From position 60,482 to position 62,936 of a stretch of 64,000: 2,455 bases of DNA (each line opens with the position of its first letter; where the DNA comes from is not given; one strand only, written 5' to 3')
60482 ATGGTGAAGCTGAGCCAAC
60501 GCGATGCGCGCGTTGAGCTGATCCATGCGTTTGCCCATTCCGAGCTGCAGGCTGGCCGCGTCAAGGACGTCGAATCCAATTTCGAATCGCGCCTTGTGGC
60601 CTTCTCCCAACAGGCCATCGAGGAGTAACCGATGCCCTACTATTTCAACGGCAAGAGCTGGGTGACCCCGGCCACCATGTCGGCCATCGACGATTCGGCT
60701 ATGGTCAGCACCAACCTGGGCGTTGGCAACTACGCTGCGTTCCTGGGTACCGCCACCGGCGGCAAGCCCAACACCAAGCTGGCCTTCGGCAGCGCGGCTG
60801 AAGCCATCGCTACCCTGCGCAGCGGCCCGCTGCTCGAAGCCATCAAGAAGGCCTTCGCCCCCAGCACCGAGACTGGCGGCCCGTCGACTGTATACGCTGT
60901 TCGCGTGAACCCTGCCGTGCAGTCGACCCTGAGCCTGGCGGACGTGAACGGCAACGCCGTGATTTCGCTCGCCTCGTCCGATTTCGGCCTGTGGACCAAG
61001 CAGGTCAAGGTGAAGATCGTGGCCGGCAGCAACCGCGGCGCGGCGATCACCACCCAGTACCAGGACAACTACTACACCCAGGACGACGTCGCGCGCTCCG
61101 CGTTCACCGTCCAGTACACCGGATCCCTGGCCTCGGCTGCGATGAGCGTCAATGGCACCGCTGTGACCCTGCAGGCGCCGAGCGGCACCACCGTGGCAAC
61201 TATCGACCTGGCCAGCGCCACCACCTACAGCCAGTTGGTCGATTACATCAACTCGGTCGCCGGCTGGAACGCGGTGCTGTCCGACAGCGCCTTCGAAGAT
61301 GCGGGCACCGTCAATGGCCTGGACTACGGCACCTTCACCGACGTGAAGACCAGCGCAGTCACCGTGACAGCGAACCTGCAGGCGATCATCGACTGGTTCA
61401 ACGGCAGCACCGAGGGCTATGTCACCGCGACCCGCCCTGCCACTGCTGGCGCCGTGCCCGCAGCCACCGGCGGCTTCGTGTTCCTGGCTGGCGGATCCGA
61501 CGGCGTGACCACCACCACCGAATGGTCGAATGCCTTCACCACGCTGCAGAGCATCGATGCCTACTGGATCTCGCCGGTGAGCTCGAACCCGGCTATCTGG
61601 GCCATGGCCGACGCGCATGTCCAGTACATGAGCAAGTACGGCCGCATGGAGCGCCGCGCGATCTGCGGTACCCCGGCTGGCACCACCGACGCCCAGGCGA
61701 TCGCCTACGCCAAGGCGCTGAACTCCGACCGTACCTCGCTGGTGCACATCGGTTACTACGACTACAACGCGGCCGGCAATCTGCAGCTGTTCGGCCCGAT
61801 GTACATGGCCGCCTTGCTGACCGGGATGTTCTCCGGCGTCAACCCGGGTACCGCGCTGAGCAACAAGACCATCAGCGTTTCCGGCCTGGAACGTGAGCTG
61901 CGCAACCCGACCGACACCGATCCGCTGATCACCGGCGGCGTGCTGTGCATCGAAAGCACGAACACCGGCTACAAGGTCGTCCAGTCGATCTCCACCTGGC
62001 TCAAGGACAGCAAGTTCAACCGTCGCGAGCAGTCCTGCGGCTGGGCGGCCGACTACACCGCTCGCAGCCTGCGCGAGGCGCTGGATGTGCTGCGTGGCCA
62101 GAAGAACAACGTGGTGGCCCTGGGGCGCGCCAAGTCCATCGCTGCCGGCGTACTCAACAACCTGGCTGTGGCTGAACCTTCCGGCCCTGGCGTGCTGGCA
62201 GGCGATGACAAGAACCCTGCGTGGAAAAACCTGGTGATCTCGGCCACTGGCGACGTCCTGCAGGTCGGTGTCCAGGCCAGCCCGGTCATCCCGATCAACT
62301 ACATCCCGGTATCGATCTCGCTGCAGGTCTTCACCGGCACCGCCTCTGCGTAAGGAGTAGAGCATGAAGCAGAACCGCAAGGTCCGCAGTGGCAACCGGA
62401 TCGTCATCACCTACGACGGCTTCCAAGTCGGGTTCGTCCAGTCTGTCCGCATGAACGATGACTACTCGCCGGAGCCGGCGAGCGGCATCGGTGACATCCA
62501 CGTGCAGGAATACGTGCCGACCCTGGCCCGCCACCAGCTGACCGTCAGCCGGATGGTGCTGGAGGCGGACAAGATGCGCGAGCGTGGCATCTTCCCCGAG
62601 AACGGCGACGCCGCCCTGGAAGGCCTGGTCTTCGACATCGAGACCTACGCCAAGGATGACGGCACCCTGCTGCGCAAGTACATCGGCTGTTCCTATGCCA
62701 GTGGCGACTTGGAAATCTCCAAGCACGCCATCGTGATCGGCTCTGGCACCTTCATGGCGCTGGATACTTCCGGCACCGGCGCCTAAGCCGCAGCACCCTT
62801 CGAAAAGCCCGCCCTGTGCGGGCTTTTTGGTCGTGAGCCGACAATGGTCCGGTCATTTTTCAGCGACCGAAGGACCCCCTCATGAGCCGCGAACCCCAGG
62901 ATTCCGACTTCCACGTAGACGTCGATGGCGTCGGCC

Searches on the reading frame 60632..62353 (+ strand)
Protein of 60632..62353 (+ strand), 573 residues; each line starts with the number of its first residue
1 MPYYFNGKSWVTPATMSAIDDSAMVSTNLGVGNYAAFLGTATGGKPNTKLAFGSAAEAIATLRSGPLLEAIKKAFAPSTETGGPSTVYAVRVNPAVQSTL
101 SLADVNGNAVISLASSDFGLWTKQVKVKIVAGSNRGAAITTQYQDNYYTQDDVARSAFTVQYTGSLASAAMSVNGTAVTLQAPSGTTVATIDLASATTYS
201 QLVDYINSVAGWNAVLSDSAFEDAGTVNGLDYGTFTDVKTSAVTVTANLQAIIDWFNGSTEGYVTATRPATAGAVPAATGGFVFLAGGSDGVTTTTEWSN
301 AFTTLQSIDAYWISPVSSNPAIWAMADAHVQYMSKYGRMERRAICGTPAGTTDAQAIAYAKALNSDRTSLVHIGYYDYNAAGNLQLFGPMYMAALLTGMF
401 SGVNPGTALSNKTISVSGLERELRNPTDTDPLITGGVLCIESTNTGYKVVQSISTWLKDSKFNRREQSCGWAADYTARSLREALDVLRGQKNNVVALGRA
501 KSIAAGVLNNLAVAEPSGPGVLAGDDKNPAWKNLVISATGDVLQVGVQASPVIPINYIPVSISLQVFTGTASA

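Call 13: search_protein_families(library=pfam, proteins=[window:60632-62353:+], max_evalue=0.01)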
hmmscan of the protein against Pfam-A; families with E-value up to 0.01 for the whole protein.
window:60632-62353:+ (573 aa): 1 family
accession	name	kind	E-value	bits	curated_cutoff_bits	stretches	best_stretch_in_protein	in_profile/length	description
PF04984.19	Phage_sheath_1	-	1.3e-06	28.8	31.4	1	313-455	24-168/168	Phage tail sheath protein subtilisin-like domain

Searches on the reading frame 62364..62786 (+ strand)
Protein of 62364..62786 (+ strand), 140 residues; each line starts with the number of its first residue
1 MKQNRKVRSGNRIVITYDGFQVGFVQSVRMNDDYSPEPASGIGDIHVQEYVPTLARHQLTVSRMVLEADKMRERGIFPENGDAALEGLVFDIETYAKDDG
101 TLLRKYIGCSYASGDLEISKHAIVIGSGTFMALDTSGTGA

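Call 53: find_encoding_contigs(protein=window:62364-62786:+, flank=10000, max_places=4)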
Protein window:62364-62786:+ (140 aa): 10 contigs read that carry it; 4 places shown.
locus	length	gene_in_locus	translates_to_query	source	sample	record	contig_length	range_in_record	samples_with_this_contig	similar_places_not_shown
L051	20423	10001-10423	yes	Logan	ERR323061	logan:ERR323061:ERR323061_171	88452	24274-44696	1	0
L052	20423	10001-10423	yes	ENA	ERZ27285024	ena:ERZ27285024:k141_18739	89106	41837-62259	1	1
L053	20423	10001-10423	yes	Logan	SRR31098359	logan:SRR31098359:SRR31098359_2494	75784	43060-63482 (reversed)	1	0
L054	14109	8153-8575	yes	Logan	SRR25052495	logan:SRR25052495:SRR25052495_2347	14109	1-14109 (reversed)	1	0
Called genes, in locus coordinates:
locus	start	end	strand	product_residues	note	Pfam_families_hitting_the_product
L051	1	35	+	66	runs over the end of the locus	-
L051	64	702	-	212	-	-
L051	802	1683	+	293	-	-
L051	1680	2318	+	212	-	-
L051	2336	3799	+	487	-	-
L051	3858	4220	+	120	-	-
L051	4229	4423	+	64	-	-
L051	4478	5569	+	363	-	-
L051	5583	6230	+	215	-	-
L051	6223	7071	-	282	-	-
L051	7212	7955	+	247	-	-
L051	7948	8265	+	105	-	-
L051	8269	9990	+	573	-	PF04984:Phage_sheath_1 (weak)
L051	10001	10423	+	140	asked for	PF26461:Phi812_tail_tube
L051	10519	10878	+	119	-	-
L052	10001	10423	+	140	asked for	PF26461:Phi812_tail_tube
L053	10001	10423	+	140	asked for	PF26461:Phi812_tail_tube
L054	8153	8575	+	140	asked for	PF26461:Phi812_tail_tube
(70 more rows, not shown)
